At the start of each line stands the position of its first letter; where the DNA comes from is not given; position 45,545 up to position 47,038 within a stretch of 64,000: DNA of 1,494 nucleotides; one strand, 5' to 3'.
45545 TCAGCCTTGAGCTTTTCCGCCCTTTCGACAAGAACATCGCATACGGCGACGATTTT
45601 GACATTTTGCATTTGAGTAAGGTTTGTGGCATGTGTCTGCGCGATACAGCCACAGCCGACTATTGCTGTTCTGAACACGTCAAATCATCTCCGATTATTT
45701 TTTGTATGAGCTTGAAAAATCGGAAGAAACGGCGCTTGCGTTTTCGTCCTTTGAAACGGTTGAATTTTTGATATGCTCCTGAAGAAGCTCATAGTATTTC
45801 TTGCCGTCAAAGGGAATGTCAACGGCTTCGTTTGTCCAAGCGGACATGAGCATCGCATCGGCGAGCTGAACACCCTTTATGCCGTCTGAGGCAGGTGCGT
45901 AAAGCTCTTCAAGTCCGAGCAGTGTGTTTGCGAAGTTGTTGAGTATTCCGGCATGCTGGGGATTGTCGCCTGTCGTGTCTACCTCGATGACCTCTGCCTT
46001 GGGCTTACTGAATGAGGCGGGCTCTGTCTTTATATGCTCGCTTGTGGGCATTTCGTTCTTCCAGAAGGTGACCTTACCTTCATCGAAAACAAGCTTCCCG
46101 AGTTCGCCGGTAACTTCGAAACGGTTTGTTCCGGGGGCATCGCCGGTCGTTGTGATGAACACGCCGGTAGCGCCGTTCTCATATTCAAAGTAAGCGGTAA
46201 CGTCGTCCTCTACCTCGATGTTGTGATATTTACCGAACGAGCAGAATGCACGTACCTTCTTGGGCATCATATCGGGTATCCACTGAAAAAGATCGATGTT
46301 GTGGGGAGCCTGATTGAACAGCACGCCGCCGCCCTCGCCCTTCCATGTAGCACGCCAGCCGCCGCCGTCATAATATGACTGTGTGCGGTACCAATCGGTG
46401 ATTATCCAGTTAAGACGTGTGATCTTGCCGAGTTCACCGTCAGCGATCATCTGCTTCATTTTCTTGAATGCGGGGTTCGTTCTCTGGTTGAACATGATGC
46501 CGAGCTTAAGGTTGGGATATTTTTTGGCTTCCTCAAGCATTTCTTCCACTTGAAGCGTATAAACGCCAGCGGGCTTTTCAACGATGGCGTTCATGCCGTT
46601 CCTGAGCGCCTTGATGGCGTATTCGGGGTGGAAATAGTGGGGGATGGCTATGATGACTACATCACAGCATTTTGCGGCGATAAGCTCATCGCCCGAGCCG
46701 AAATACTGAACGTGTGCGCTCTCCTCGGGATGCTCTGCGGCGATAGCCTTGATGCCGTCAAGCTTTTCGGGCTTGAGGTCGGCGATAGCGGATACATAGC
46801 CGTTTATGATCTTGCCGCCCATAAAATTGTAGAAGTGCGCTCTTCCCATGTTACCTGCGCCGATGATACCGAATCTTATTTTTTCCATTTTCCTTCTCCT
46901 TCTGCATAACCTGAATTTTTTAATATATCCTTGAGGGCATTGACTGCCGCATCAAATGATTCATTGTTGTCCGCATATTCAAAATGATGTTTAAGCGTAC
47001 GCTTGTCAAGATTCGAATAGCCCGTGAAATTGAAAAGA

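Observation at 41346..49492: Two Gfo/Idh/MocA + two TIM-barrel genes fused to uxaC-uxuA-uxuB: possible non-hydrolytic (oxidation/elimination) route to hexuronate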

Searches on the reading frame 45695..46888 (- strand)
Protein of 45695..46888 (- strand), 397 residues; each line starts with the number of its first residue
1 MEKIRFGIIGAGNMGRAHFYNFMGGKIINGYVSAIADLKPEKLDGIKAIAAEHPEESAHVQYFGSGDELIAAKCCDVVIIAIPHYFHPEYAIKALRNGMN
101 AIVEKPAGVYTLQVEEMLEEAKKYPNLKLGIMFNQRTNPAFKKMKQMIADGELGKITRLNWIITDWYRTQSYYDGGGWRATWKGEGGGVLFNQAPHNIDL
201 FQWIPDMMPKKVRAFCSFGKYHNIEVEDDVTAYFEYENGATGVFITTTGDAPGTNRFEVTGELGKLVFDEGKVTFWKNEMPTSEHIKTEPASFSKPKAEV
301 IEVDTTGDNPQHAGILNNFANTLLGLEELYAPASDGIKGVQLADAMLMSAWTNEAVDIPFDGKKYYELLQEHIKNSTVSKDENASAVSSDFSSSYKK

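Call 3: search_protein_families(library=pfam, proteins=[window:45695-46888:-])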
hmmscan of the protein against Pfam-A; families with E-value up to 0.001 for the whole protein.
window:45695-46888:- (397 aa): 3 families
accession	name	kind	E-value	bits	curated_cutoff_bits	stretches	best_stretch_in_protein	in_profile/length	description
PF22725.1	GFO_IDH_MocA_C3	-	1.6e-28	99.6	27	1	141-266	1-123/124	GFO/IDH/MocA C-terminal domain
PF02894.22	GFO_IDH_MocA_C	-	5.3e-19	69.3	22.9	1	145-356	1-216/218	Oxidoreductase family, C-terminal alpha/beta domain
PF01408.29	GFO_IDH_MocA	-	2e-15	58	24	1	4-125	1-113/120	Oxidoreductase family, NAD-binding Rossmann fold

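Call 4: search_protein_families(library=ncbifam, proteins=[window:45695-46888:-])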
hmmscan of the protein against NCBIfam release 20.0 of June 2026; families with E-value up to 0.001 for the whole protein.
window:45695-46888:- (397 aa): 8 families
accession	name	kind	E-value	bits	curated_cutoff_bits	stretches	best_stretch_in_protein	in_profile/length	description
TIGR04380.1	myo_inos_iolG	equivalog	2.4e-25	89.1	355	1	3-356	1-329/330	inositol 2-dehydrogenase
NF052479.1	LevoglcsnDh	equivalog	4.3e-21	75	650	1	1-204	1-201/386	levoglucosan dehydrogenase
NF040723.1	UDP-GlcNAcDh_Arch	equivalog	6.2e-21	75.2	450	1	4-285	1-256/302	UDP-N-acetylglucosamine 3-dehydrogenase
NF041392.1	XylDh_Gfo6_Halo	equivalog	1.8e-13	50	350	1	70-358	78-350/350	D-xylose 1-dehydrogenase Gfo6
NF008607.0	PRK11579.1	subfamily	6.1e-13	48.5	330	1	59-199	49-183/346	oxidoreductase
NF052679.1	InsChiInosDhIolG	equivalog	9.9e-10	37.9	540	1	4-155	3-147/343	bifunctional inositol 2-dehydrogenase/D-chiro-inositol 1-dehydrogenase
NF007574.0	PRK10206.1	equivalog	1e-09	37.9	352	1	52-171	43-160/345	oxidoreductase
NF058563.1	BT_2159_fam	equivalog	0.00081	18.5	650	0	4-157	1-144/350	disaccharide 3-dehydrogenase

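Call 11: search_solved_structures(query=window:45698-46888:-, max_evalue=0.0001)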
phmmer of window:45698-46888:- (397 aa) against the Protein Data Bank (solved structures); distinct sequences matched with E-value up to 0.0001: 57.
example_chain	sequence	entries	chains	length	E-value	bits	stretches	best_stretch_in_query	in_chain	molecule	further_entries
8tdi_L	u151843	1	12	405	6.3e-88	298.5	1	1-373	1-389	P2B11 Glucuronide-3-dehydrogenase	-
3q2i_A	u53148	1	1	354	1.3e-27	99.9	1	3-361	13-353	dehydrogenase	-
3q2k_A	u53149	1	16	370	2.8e-24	88.9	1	3-293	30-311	oxidoreductase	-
1evj_A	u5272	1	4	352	5.5e-17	64.9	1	29-357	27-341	GLUCOSE-FRUCTOSE OXIDOREDUCTASE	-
1ofg_A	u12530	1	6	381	1.5e-16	63.4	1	37-357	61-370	GLUCOSE-FRUCTOSE OXIDOREDUCTASE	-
1ryd_A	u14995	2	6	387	1.6e-16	63.3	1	37-357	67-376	glucose-fructose oxidoreductase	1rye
3cea_A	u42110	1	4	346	1.9e-16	63.1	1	4-212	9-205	Myo-inositol 2-dehydrogenase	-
1h6a_A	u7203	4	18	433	2.3e-16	62.8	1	37-357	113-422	PRECURSOR FORM OF GLUCOSE-FRUCTOSE OXIDOREDUCTASE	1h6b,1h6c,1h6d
3db2_A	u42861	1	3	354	1.5e-15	60.1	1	30-295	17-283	putative NADPH-dependent oxidoreductase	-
1zh8_A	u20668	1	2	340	1.7e-15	60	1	47-283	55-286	oxidoreductase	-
4mkx_A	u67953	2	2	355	5.9e-15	58.2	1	3-216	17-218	Inositol dehydrogenase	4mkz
4n54_A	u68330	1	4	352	6.3e-15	58.1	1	3-216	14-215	Inositol dehydrogenase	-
3moi_A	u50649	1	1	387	9.2e-15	57.5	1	61-246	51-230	Probable dehydrogenase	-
6a3f_A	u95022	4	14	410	8.4e-14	54.4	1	1-204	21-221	Putative dehydrogenase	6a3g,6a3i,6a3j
6jw6_A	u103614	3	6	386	1.1e-13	54.1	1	4-206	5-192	Dehydrogenase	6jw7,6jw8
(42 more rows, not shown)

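Call 21: search_solved_structures(query=window:45698-46888:-, max_evalue=1e-20, show_alignments=3)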
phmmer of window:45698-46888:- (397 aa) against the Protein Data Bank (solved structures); distinct sequences matched with E-value up to 1e-20: 3.
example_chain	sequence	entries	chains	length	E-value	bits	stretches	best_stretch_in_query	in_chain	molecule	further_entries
8tdi_L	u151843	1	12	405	6.3e-88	298.5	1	1-373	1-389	P2B11 Glucuronide-3-dehydrogenase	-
3q2i_A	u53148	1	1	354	1.3e-27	99.9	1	3-361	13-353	dehydrogenase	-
3q2k_A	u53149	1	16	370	2.8e-24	88.9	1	3-293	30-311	oxidoreductase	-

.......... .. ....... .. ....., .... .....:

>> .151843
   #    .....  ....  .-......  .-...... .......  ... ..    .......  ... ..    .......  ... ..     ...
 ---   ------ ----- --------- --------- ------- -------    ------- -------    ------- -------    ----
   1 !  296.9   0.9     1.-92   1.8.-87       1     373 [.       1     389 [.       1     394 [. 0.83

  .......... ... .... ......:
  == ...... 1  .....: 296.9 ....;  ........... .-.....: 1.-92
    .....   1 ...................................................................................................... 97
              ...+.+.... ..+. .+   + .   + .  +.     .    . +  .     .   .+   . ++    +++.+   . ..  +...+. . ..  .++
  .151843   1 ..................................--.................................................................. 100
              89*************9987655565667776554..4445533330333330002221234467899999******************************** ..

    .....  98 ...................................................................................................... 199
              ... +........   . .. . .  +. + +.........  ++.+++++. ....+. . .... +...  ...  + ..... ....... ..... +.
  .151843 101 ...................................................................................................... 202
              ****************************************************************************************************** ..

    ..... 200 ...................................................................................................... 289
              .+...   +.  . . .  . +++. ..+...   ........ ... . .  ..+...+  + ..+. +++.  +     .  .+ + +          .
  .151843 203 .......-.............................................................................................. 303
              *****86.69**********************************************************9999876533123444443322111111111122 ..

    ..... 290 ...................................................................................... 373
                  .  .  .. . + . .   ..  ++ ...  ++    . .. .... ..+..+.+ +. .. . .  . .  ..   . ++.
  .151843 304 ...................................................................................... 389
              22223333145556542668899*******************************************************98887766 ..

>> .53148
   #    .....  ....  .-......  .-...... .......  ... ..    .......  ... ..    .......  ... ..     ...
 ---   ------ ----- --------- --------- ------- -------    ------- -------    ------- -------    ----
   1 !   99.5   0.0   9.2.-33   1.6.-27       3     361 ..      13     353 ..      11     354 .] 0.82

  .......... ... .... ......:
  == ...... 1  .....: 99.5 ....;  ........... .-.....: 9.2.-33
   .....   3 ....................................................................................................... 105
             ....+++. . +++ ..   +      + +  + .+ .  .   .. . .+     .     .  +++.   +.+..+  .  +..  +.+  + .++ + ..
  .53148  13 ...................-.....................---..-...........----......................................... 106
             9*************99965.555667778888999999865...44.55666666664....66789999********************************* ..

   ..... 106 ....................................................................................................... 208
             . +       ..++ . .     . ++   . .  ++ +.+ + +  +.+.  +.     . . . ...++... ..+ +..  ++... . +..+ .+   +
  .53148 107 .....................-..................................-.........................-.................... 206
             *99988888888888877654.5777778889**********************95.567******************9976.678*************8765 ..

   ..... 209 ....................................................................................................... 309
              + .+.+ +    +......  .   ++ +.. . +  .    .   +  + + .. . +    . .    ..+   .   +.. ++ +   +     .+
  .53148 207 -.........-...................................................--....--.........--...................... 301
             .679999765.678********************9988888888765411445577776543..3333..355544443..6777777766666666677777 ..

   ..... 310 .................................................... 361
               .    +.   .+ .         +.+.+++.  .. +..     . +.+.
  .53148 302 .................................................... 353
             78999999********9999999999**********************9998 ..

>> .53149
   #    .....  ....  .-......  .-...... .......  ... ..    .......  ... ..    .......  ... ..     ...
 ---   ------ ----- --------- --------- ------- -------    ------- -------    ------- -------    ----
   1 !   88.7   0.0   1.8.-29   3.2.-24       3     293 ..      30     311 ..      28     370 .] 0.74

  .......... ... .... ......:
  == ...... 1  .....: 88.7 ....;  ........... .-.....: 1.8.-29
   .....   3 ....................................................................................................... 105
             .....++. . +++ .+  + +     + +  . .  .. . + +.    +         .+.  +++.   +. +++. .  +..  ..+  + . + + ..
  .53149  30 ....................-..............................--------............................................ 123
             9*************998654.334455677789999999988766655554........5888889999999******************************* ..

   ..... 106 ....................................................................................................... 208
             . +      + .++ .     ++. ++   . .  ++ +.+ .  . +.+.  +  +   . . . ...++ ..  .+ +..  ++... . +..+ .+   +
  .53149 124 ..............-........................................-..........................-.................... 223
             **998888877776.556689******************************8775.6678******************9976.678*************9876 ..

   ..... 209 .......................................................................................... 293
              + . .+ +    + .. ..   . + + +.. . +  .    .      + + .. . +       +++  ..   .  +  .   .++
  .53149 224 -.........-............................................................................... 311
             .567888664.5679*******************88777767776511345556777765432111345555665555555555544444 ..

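Call 25: find_encoding_contigs(protein=window:45695-46888:-, flank=10000, max_places=6)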
Protein window:45695-46888:- (397 aa): no gene with exactly this product is on record in the collection.

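Call 26: find_homologous_proteins(query=window:45698-46888:-, max_evalue=1e-30)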
Query window:45698-46888:- (397 aa): 8000 proteins with E <= 1e-30 among 8000 candidates; the best 120 are listed.
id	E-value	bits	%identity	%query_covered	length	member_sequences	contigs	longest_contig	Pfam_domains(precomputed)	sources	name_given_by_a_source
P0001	1.6e-272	921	100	100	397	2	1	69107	PF01408.29,PF22725.2,PF02894.23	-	-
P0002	5.9e-199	679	73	99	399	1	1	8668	PF01408.29,PF22725.2,PF02894.23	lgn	-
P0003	1.4e-198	678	74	99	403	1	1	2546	PF01408.29,PF22725.2,PF02894.23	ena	-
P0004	1.7e-194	664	72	99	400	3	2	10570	PF01408.29,PF22725.2,PF02894.23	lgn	-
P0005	3.9e-193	660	73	99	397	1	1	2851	PF01408.29,PF22725.2,PF02894.23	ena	-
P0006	1.2e-192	658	72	99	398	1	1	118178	PF01408.29,PF22725.2,PF02894.23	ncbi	-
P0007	1.7e-192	658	72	99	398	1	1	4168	PF01408.29,PF22725.2,PF02894.23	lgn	-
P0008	1.8e-192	658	72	99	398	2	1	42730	PF01408.29,PF22725.2,PF02894.23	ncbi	-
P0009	2.4e-192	657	71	99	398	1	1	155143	PF01408.29,PF22725.2,PF02894.23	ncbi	-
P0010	3.5e-192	657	71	99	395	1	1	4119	PF01408.29,PF22725.2,PF02894.23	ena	-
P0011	8.5e-192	655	72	99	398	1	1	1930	PF01408.29,PF22725.2,PF02894.23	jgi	-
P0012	2.5e-190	651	71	99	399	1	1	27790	PF01408.29,PF22725.2,PF02894.23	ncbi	-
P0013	3.0e-189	647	69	99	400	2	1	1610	PF01408.29,PF22725.2,PF02894.23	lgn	-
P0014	6.1e-189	646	70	99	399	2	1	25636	PF01408.29,PF22725.2,PF02894.23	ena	-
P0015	2.4e-188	644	70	99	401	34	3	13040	PF02629.26,PF01408.29,PF22725.2,PF02894.23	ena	-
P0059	8.2e-147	507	58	98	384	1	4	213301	PF01408.29,PF22725.2,PF02894.23,PF03807.24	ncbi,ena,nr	ncbi:MAG: Gfo/Idh/MocA family oxidoreductase [Clostridia bacterium]|nr:Gfo/Idh/MocA family oxidoredu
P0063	2.3e-146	506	59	96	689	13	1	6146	PF01408.29,PF01261.31,PF22725.2,PF02894.23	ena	-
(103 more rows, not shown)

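Call 27: find_related_loci(query=window:45698-46888:-, collection=genome_contigs, flank=10000)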
Query window:45698-46888:- (397 aa) in genome_contigs; peptide patterns used: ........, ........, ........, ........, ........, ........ (x = any residue, [..] = any of these).
142 stretches matched a pattern; 24 encode a relative of the query (tblastn E <= 1e-3); 24 distinct loci.
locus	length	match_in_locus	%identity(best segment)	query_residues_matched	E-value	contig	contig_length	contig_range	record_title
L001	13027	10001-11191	97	1-397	0e+0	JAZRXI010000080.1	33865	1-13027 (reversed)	MAG: Clostridia bacterium isolate T1900044951_TA20190004.MAGScoT_cleanbin_000006 SGB_3657_k141_1371356, whole genome sho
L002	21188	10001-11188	72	1-395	0e+0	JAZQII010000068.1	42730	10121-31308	MAG: Clostridia bacterium isolate T1900044625_TS20190091.MAGScoT_cleanbin_000022 SGB_931_k141_1463203, whole genome shot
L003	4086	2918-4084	73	1-388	0e+0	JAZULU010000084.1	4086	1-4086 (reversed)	MAG: Clostridia bacterium isolate T1900044904_TS20190370.MAGScoT_cleanbin_000013 SGB_3303_k141_1187429, whole genome sho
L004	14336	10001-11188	71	1-395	0e+0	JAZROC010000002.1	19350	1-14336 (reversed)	MAG: Clostridia bacterium isolate T1900045398_YK20190088.MAGScoT_cleanbin_000006 SGB_6966_k141_1187206, whole genome sho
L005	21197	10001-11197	70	1-395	0e+0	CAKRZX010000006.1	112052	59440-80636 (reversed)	MAG: uncultured Clostridia bacterium isolate REFINED_METABAT215_TOP10_CONTIGS_1500_ASSEMBLY_K77_MERGED__Hadza_MoBio_hadz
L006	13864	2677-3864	71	1-395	0e+0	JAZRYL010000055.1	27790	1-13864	MAG: Clostridia bacterium isolate T1900044950_TA20190003.MAGScoT_cleanbin_000006 SGB_3589_k141_509407, whole genome shot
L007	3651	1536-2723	70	1-395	0e+0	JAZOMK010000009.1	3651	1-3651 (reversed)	MAG: Clostridia bacterium isolate T1900045648_YK20190342.MAGScoT_cleanbin_000020 SGB_8182_k141_874491, whole genome shot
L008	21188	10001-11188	69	1-395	0e+0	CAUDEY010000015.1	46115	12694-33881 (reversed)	MAG TPA_asm: uncultured Clostridia bacterium isolate ERR9578208_bin.28_MetaWRAP_v1.3_MAG genome assembly, contig: ERZ185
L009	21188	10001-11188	68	1-395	0e+0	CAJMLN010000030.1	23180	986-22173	TPA_asm: uncultured bacterium isolate ERR1430441-bin.54 genome assembly, contig: NODE_2812_length_23180_cov_6.608043, wh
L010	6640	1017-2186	69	6-395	0e+0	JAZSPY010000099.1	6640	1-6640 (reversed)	MAG: Clostridia bacterium isolate T1900044545_TS20190011.MAGScoT_cleanbin_000020 SGB_122_k141_2340651, whole genome shot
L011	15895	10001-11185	68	1-395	0e+0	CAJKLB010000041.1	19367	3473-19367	MAG TPA_asm: uncultured Selenomonadales bacterium isolate ERR321594-bin.40 genome assembly, contig: NODE_1392_length_193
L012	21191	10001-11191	72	1-395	0e+0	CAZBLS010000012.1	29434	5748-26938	MAG TPA_asm: uncultured Oscillospiraceae bacterium isolate SRP350583_co2_425 genome assembly, contig: NODE_2100_length_2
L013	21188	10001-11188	68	1-395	0e+0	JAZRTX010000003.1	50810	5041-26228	MAG: Clostridia bacterium isolate T1900045338_YK20190027.MAGScoT_cleanbin_000011 SGB_6637_k141_1160448, whole genome sho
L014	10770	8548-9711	56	1-395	5e-141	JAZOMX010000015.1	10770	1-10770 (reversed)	MAG: Pumilibacteraceae bacterium isolate T1900045644_YK20190338.MAGScoT_cleanbin_000017 SGB_8153_k141_3085435, whole gen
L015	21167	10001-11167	53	1-395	5e-138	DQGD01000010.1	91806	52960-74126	MAG TPA_asm: Clostridiales bacterium isolate UBA10677 contig_1218, whole genome shotgun sequence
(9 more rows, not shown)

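Call 42: find_encoding_contigs(protein=P0059, flank=10000, max_places=2)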
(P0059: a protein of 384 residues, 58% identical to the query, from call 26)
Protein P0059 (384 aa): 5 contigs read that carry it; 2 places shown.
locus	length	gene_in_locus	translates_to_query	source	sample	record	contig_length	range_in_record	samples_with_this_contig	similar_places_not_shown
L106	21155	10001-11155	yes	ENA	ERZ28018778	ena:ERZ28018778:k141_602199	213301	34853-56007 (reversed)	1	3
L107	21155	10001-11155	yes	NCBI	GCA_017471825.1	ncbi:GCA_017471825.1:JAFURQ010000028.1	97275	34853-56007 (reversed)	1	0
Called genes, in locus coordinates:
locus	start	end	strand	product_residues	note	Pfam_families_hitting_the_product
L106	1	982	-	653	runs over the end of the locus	PF02518:HATPase_c, PF13589:HATPase_c_3, PF01119:DNA_mis_repair, PF08676:MutL_C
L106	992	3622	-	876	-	PF01624:MutS_I, PF05188:MutS_II, PF05192:MutS_III, PF05190:MutS_IV, PF00488:MutS_V, PF27441:MutS_C (weak)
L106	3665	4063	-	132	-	PF06133:Com_YlbF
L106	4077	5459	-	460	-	PF00919:UPF0004, PF04055:Radical_SAM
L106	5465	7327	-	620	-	PF13292:DXP_synthase_N, PF00676:E1_dh (faint), PF02779:Transket_pyr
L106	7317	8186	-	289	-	PF02311:AraC_binding, PF07883:Cupin_2 (weak), PF00165:HTH_AraC (faint), PF12833:HTH_18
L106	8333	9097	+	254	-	PF01261:AP_endonuc_2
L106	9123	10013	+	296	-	PF01261:AP_endonuc_2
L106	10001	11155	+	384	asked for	PF01408:GFO_IDH_MocA, PF03807:F420_oxidored (weak), PF02894:GFO_IDH_MocA_C, PF22725:GFO_IDH_MocA_C3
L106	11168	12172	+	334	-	PF01408:GFO_IDH_MocA, PF22725:GFO_IDH_MocA_C3, PF02894:GFO_IDH_MocA_C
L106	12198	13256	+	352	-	PF03786:UxuA, PF01261:AP_endonuc_2 (weak)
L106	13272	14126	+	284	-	PF00106:adh_short, PF13561:adh_short_C2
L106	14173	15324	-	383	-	PF02369:Big_1 (weak), PF13620:CarboxypepD_reg (weak)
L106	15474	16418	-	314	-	-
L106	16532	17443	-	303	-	PF00483:NTP_transferase (weak)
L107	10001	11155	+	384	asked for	PF01408:GFO_IDH_MocA, PF03807:F420_oxidored (weak), PF02894:GFO_IDH_MocA_C, PF22725:GFO_IDH_MocA_C3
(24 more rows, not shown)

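Call 45: find_encoding_contigs(protein=P0063, flank=8000, max_places=2)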
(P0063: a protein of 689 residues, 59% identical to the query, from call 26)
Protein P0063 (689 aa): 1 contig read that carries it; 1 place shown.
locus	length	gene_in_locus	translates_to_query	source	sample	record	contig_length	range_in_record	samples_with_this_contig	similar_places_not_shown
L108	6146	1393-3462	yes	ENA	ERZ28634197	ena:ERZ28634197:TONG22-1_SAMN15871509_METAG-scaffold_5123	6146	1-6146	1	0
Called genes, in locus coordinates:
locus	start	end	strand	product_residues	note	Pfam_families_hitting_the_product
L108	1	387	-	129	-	?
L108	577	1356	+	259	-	PF01261:AP_endonuc_2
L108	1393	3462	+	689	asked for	PF01261:AP_endonuc_2, PF01408:GFO_IDH_MocA, PF22725:GFO_IDH_MocA_C3, PF02894:GFO_IDH_MocA_C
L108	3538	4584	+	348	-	PF03786:UxuA, PF01261:AP_endonuc_2 (weak)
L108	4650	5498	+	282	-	PF00106:adh_short, PF13561:adh_short_C2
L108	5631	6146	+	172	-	?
